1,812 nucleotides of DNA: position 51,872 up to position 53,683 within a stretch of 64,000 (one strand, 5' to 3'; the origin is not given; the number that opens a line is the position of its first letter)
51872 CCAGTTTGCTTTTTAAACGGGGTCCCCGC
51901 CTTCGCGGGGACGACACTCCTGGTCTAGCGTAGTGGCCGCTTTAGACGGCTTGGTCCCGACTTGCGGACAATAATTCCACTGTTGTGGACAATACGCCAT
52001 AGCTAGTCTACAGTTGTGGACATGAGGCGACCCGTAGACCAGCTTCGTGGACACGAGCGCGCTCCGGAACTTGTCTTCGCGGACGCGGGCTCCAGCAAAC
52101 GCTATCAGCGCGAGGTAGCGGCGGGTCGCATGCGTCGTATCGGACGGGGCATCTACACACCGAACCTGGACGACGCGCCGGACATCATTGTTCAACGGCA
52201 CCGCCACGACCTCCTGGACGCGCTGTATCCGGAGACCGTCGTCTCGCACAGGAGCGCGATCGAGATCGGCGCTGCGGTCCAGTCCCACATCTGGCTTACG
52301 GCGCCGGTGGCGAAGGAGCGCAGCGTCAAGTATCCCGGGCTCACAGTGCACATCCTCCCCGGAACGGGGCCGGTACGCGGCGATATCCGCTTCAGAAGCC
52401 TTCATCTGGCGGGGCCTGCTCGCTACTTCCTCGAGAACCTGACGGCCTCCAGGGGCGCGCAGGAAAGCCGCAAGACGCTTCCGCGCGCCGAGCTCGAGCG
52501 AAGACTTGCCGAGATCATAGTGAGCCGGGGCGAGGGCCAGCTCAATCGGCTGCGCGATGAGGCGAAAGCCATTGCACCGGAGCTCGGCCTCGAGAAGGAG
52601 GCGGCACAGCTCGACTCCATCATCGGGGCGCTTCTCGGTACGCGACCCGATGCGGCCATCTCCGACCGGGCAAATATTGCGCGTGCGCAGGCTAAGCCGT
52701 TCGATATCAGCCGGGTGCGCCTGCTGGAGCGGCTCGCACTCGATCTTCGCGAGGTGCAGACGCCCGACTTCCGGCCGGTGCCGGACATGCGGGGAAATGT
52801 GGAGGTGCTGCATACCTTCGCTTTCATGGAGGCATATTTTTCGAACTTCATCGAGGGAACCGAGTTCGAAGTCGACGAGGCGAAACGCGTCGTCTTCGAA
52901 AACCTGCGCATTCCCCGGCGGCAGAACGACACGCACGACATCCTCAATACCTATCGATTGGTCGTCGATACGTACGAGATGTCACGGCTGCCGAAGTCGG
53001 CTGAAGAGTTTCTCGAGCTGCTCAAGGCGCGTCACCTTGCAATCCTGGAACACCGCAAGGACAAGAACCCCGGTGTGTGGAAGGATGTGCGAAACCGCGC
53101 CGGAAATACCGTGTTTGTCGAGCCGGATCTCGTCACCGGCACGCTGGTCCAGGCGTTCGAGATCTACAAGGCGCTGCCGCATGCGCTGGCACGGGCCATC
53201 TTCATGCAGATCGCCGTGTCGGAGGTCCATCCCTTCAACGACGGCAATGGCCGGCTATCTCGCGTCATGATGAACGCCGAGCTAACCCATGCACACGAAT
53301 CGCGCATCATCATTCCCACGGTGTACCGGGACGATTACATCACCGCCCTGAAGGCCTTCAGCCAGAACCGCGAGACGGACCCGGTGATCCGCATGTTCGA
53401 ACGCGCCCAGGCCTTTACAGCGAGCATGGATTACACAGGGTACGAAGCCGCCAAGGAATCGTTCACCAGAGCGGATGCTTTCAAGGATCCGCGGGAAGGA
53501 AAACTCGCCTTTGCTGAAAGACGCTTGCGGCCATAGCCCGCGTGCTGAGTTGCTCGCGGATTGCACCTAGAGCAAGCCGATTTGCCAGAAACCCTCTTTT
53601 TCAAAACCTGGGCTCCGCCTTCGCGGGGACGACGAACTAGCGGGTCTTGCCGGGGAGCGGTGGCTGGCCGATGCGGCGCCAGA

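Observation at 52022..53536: One-polypeptide AbiEi-like antitoxin domain fused to a class-II Fic AMPylase: candidate self-contained toxin-antitoxin / abortive-infection-type module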

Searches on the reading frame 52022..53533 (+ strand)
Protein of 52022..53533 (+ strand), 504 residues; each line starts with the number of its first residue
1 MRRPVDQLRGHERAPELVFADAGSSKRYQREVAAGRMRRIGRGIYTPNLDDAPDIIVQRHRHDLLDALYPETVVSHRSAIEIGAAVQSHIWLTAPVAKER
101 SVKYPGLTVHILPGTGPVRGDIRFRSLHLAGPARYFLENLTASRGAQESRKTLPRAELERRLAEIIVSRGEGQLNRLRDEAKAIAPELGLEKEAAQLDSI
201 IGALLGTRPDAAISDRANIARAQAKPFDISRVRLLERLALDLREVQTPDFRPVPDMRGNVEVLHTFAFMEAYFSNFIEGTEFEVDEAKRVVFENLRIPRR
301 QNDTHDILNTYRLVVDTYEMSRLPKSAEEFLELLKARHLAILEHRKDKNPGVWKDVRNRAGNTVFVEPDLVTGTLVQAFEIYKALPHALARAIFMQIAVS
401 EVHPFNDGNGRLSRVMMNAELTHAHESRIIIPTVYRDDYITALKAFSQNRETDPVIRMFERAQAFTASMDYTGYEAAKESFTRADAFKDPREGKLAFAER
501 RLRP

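Call 3: search_protein_families(library=pfam, proteins=[window:52022-53533:+], max_evalue=1)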
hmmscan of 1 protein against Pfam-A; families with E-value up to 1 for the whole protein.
window:52022-53533:+ (504 aa): 1 family
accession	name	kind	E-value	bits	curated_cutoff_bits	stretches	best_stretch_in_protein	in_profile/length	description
PF02661.23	Fic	-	5e-09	37.3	24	1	332-420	5-92/93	Fic/DOC family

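Call 4: search_protein_families(library=ncbifam, proteins=[window:52022-53533:+], max_evalue=1)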
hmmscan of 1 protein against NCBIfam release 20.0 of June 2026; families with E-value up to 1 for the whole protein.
window:52022-53533:+ (504 aa): 3 families
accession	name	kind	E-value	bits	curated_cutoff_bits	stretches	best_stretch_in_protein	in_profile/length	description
NF046029.1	ProtAdlyltaseNmFic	equivalog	0.0019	18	230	1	397-444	91-138/177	protein adenylyltransferase Fic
TIGR02613.1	mob_myst_B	hypoth_equivalog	0.005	16.7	124.4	1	396-445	116-172/186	mobile mystery protein B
NF046030.1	ProtAdlyltaseSoFic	equivalog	0.009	15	550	1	400-444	190-232/361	protein adenylyltransferase Fic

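Call 5: search_protein_families(library=padloc, proteins=[window:52022-53533:+], max_evalue=1)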
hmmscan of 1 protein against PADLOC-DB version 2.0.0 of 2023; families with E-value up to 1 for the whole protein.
window:52022-53533:+ (504 aa): 13 families
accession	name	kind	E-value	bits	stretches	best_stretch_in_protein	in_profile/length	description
PDLC03963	SoFic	-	5.7e-18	63.4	1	239-472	33-269/361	-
PDLC04836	PDC-S04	-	5.8e-18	63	1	262-468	21-233/244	-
PDLC04837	PDC-S04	-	1.2e-14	52.1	1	271-467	30-228/234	-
PDLC04840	PDC-S04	-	2.8e-09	35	1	269-445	14-198/227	-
PDLC04966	PDC-S24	-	6e-07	26.7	1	402-449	317-371/497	-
PDLC04839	PDC-S04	-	1.7e-06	25.9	1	401-461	139-200/205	-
PDLC04838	PDC-S04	-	2.9e-06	25.2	1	392-462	133-201/209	-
PDLC02225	AbiEi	-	0.00026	18.8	1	24-110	30-111/198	AbiEi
PDLC04842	PDC-S04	-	0.0016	16.2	1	399-445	108-154/202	-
PDLC04841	PDC-S04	-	0.0025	15.5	1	397-448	204-255/292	-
PDLC02249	AbiEi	-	0.0075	14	1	24-112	30-116/184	AbiEi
PDLC00841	E1-E2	-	0.024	11.4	1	389-439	461-510/590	E1-E2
PDLC02260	AbiEi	-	0.031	12.1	1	23-97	27-102/131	AbiEi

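Call 6: find_homologous_proteins(query=window:52022-53533:+)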
Query window:52022-53533:+ (504 aa): 6927 proteins with E <= 0.001 among 8000 candidates; the best 120 are listed.
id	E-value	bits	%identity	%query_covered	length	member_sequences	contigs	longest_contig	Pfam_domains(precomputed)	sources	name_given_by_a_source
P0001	0.0e+0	1072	97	100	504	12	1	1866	PF02661.24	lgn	-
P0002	2.0e-285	965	86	100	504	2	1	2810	PF02661.24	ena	-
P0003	1.4e-284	962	85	100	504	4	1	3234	PF02661.24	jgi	jgi:Fic/DOC family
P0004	1.1e-283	959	85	100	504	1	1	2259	PF02661.24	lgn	-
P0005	3.7e-282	954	84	100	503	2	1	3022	PF02661.24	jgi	-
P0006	1.5e-278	942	85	97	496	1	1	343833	PF02661.24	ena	-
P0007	2.2e-278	942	85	97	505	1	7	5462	PF02661.24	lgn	-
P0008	5.3e-269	911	82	97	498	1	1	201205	PF02661.24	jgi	jgi:hypothetical protein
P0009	2.2e-268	909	81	97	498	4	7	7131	PF02661.24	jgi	jgi:hypothetical protein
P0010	1.3e-267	906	81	97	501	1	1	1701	PF02661.24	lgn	-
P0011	9.0e-267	903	81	98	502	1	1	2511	PF02661.24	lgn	-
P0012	6.0e-265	897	80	98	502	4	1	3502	PF02661.24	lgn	-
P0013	7.7e-265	897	80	98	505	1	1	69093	PF02661.24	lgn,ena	-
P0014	9.2e-264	894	81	97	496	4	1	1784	PF02661.24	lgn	-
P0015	1.3e-262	890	80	98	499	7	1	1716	PF02661.24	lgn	-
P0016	2.5e-262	889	79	98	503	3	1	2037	PF02661.24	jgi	-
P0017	5.6e-262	888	79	97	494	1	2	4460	PF02661.24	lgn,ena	-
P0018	1.7e-261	886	81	96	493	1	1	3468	PF02661.24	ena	-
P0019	1.0e-259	880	80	97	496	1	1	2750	PF02661.24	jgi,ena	-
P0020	1.9e-258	876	78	98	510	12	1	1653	PF02661.24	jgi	jgi:Fic family protein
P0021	1.5e-257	873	78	97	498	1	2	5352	PF02661.24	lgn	-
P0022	6.1e-257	871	78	97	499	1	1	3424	PF02661.24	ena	-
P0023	5.3e-256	868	79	97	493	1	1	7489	PF02661.24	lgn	-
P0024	3.3e-254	862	77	98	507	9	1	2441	PF02661.24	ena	-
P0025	7.2e-254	861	80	95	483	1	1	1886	PF02661.24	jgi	jgi:Fic family protein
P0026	2.0e-252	856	77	97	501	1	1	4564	PF02661.24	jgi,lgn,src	-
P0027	1.4e-251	853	76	97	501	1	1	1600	PF02661.24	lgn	-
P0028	2.8e-251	852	76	98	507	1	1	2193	PF02661.24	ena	-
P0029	1.7e-250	850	77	97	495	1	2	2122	PF02661.24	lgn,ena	-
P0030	2.0e-248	843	76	98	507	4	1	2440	PF02661.24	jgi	-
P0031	2.0e-245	833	75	98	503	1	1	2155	PF02661.24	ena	-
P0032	5.1e-243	825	73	98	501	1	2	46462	PF02661.24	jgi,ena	jgi:fido (protein-threonine AMPylation protein)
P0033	5.2e-240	815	72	98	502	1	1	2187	PF02661.24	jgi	jgi:hypothetical protein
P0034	1.1e-239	814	78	92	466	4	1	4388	PF02661.24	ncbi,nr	ncbi:MAG TPA: Fic family protein [Burkholderiales bacterium]|nr:Fic family protein [Burkholderiales 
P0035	1.0e-238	811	74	97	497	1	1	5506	PF02661.24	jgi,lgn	jgi:hypothetical protein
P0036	3.5e-232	789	72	96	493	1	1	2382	PF02661.24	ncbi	-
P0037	1.1e-231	788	72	97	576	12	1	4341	PF02661.24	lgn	-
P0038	4.1e-226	769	70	96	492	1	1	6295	PF02661.24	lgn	-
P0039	9.8e-219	745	68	97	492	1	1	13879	PF02661.24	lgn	-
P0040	3.3e-218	743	68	97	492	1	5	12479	PF02661.24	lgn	-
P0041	6.2e-218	742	67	97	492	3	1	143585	PF02661.24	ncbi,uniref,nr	ncbi:Fic family protein [Luteimonas sp. SJ-92]|uniref:Fic family protein n=1 Tax=Luteimonas saliniso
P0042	2.4e-216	737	67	97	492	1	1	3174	PF02661.24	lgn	-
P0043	5.5e-216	736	67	97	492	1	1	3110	PF02661.24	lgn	-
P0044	9.4e-216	735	67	97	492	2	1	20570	PF02661.24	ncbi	-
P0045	1.1e-214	732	68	97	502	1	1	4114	PF02661.24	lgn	-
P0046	1.5e-214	731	65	97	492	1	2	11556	PF02661.24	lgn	-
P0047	8.5e-213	726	67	97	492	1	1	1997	PF02661.24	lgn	-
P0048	1.3e-210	718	66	97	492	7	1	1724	PF02661.24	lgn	-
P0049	7.3e-207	706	65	97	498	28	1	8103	PF02661.24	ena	-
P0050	1.3e-203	695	66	96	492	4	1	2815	PF02661.24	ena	-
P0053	8.8e-182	623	83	67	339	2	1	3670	PF02661.24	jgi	jgi:Fic family protein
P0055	2.0e-138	480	-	-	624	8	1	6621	PF02661.24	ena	-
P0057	1.3e-134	468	49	98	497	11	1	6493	PF02661.24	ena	-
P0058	2.4e-131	457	48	95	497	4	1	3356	PF02661.24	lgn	-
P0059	6.5e-131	456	49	95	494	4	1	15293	PF02661.24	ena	-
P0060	8.4e-131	455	47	96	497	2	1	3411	PF02661.24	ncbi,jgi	-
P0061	1.3e-129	451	49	96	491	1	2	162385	PF02661.24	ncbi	ncbi:MAG: Fic family protein [Acidiferrobacteraceae bacterium]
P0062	8.7e-129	449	49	95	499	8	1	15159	PF02661.24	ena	-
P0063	1.8e-128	448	47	96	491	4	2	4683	PF02661.24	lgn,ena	-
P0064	3.0e-128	447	43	97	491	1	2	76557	PF02661.24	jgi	jgi:fido (protein-threonine AMPylation protein)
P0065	7.0e-128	446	49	96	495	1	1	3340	PF02661.24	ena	-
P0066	1.3e-127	445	48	96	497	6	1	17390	PF02661.24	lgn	-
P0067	1.7e-127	444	49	97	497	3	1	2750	PF02661.24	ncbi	-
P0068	1.9e-127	444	46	97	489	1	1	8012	PF02661.24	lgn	-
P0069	2.6e-127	444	49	93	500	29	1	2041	PF02661.24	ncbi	-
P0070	2.7e-127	444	49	95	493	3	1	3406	PF02661.24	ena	-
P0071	3.4e-127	443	47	95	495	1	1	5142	PF02661.24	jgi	jgi:hypothetical protein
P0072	1.4e-126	441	46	96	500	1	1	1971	PF02661.24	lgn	-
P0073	4.8e-126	439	45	96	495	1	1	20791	PF02661.24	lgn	-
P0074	5.0e-126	439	47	97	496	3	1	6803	PF02661.24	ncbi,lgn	-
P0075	5.3e-126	439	46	96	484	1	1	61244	PF02661.24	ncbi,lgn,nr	ncbi:MAG: Fic family protein [Elusimicrobia bacterium]|nr:Fic family protein [Elusimicrobiota bacter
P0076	7.6e-126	439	46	96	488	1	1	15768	PF02661.24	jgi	-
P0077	8.2e-126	439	48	95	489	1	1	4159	PF02661.24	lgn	-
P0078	2.4e-125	437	47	96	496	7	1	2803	PF02661.24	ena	-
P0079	2.6e-125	437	44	97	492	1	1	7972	PF02661.24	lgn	-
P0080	3.3e-125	437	49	95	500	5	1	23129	PF02661.24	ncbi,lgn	-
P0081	3.6e-125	437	44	97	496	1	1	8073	PF02661.24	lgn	-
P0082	3.8e-125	437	48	96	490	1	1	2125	PF02661.24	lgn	-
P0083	4.0e-125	436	48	98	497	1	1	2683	PF02661.24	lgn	-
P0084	4.1e-125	436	48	96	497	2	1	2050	PF02661.24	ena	-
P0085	5.3e-125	436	47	96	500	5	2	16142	PF02661.24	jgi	jgi:hypothetical protein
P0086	5.8e-125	436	48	93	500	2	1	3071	PF02661.24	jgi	jgi:hypothetical protein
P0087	1.4e-124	435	46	95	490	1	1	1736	PF02661.24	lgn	-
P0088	1.7e-124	434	46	96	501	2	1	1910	PF02661.24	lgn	-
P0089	1.8e-124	434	46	97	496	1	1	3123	PF02661.24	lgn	-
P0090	2.5e-124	434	46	95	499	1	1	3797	PF02661.24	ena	-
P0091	2.7e-124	434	48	93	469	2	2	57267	PF02661.24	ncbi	ncbi:MAG: Fic family protein [Gammaproteobacteria bacterium]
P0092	3.9e-124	433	45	97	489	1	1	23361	PF02661.24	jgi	jgi:hypothetical protein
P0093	4.0e-124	433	47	96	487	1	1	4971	PF02661.24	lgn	-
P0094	4.8e-124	433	46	98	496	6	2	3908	PF02661.24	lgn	-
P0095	5.4e-124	433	47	93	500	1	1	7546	PF02661.24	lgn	-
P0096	6.8e-124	432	48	99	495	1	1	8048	PF02661.24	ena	-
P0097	9.2e-124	432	46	95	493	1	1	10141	PF02661.24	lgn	-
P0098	1.2e-123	432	47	96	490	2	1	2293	PF02661.24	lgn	-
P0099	1.9e-123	431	46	95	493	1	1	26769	PF02661.24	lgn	-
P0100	2.1e-123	431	46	98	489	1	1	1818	PF02661.24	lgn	-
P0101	2.6e-123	430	46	95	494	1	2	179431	PF02661.24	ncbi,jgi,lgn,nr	ncbi:MAG: hypothetical protein QOG72_3040 [Sphingomonadales bacterium]|jgi:hypothetical protein|nr:h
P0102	2.8e-123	430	46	96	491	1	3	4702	PF02661.24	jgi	-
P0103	6.1e-123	429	47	95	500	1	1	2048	PF02661.24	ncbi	-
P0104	7.3e-123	429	43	96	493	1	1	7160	PF02661.24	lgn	-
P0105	8.0e-123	429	45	97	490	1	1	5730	PF02661.24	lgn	-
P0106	9.6e-123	429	43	97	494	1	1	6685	PF02661.24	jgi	-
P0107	9.6e-123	429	45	96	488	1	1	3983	PF02661.24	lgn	-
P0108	1.2e-122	428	47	97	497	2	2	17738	PF02661.24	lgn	-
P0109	1.4e-122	428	46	95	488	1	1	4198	PF02661.24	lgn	-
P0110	1.5e-122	428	48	97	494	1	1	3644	PF02661.24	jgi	jgi:hypothetical protein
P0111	1.5e-122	428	46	96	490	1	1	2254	PF02661.24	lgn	-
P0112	1.9e-122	428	45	94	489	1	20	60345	PF02661.24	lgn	-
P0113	2.1e-122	427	45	96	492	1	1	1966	PF02661.24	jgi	jgi:hypothetical protein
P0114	2.7e-122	427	46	97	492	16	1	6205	PF02661.24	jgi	-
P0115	3.0e-122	427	45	96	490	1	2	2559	PF02661.24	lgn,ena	-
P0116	3.6e-122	427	46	96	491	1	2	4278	PF02661.24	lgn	-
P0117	3.7e-122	427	45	96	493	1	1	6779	PF02661.24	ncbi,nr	ncbi:MAG: Fic family protein [Elusimicrobia bacterium]|nr:Fic family protein [Elusimicrobiota bacter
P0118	3.9e-122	427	46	95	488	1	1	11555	PF02661.24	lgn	-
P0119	4.2e-122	426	46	96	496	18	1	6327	PF02661.24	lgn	-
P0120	5.2e-122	426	46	97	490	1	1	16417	PF02661.24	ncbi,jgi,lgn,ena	jgi:hypothetical protein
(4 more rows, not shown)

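Call 11: search_solved_structures(query=A1, max_evalue=1, show_alignments=2)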
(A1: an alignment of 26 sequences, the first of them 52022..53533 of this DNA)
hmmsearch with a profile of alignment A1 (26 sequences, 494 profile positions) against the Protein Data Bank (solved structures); distinct sequences matched with E-value up to 1: 50.
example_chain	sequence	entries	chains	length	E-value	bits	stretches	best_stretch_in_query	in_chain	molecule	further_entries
5jj6_A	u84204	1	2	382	1.4e-11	46.9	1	238-455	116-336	Adenosine monophosphate-protein transferase FICD homolog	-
5jj7_A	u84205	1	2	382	2.2e-10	43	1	238-455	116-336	Adenosine monophosphate-protein transferase FICD homolog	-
6i7j_A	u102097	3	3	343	1e-09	40.7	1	254-459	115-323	Adenosine monophosphate-protein transferase FICD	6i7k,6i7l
6i7g_A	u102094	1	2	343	3.1e-09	39.2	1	256-459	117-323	Adenosine monophosphate-protein transferase FICD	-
4u04_A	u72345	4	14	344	3.1e-09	39.1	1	256-459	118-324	Adenosine monophosphate-protein transferase FICD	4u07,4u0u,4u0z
6i7h_A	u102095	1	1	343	5.3e-09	38.4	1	263-459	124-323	Adenosine monophosphate-protein transferase FICD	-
6i7i_A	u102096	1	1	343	5.7e-09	38.3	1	263-459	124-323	Adenosine monophosphate-protein transferase FICD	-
4u0s_A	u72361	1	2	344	1.3e-08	37.1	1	381-459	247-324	Adenosine monophosphate-protein transferase FICD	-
9yz5_A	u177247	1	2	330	1.6e-08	36.8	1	381-459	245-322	Protein adenylyltransferase FICD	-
6zmd_B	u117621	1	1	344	1.7e-08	36.7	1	331-459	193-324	Protein adenylyltransferase FICD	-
7b7z_A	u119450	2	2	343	4.2e-08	35.4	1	254-459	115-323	Protein adenylyltransferase FICD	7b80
7cb8_A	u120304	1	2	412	3.4e-07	32.4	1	341-453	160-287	Fic-domain containing protein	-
4x2e_A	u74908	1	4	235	1.7e-06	30.1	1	263-420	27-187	Fic family protein putative filamentation induced by cAMP protein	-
3cuc_A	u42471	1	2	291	1e-05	27.5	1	387-438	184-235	Protein of unknown function with a Fic domain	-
4x2c_A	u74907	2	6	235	0.00012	24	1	265-420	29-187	Fic family protein putative filamentation induced by cAMP protein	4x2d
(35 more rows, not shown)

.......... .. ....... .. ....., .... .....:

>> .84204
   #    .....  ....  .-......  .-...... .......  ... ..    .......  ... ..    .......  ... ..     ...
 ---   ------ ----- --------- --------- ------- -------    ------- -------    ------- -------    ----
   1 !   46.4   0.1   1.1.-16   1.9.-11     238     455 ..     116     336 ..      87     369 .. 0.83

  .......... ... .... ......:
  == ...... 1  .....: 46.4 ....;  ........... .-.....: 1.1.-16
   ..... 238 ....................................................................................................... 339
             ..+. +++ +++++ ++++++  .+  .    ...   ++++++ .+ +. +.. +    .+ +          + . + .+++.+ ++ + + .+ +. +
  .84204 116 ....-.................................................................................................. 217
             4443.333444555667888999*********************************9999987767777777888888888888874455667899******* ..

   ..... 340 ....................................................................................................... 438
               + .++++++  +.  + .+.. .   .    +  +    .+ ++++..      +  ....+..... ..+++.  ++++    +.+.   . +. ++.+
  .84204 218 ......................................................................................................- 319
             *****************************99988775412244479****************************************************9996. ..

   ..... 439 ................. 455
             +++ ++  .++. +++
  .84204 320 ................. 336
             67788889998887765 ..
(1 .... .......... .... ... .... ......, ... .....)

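Call 19: find_encoding_contigs(protein=P0006, flank=8000, max_places=2)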
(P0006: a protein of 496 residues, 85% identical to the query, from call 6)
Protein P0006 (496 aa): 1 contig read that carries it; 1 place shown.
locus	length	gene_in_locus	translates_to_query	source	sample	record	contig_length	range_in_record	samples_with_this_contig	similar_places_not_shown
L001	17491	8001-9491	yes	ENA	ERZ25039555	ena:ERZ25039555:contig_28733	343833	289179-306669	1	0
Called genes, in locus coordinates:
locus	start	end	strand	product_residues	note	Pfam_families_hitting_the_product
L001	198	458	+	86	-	PF00775:Dioxygenase_C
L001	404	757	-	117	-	-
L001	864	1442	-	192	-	-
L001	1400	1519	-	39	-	-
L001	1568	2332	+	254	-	PF03060:NMO, PF00478:IMPDH (faint), PF01070:FMN_dh, PF00977:His_biosynth (weak)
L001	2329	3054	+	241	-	PF00378:ECH_1, PF16113:ECH_2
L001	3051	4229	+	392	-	PF02515:CoA_transf_3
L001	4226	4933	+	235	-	PF00378:ECH_1, PF16113:ECH_2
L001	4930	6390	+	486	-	PF00501:AMP-binding, PF13193:AMP-binding_C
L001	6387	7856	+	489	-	PF02776:TPP_enzyme_N, PF02775:TPP_enzyme_C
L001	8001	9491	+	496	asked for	PF02661:Fic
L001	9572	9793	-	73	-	-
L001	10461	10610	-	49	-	-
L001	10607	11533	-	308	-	PF03401:TctC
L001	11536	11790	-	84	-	PF01557:FAA_hydrolase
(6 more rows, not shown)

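Call 22: predict_structure(alignment_id=A1)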
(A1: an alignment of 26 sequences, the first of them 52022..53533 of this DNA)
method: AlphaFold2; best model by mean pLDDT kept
length: 504 residues; sequences in the alignment: 26
mean_pLDDT: 88.9   pTM: 0.73
mean pLDDT of the five models: 88.9, 88.9, 88.4, 87.5, 86.6
residues with pLDDT >= 90: 330; 70-90: 145; 50-70: 16; < 50: 13
segments of 3 or more residues with pLDDT < 50: 1-12
pLDDT, mean of each block of 10 residues (from residue 1): 35 75 89 92 90 89 89 92 73 84 91 91 92 95 85 91 86 92 96 96 87 83 81 96 80 73 94 87 91 90 91 94 95 97 91 92 89 96 94 97 95 96 92 94 94 95 93 95 95 90 63
secondary structure, 60 per line:
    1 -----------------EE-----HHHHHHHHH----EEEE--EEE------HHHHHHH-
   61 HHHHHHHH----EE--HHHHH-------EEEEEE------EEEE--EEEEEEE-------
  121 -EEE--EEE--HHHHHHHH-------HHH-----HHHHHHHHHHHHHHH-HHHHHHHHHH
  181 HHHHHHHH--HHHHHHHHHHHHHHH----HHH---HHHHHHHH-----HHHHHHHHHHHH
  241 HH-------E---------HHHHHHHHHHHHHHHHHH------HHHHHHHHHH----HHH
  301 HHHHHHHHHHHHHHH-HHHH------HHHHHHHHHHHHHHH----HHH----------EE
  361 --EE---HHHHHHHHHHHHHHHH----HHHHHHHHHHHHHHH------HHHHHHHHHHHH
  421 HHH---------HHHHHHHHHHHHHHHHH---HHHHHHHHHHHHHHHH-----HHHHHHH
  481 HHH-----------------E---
elements in order: H25-33 E38-41 E44-46 H53-59 H61-68 H77-81 E89-94 E101-104 E107-113 E122-124 E127-129 H132-139 H155-169 H171-188 H191-205 H216-223 H229-242 H260-277 H284-293 H298-315 H317-320 H327-341 H368-383 H388-402 H409-423 H433-449 H453-468 H474-483
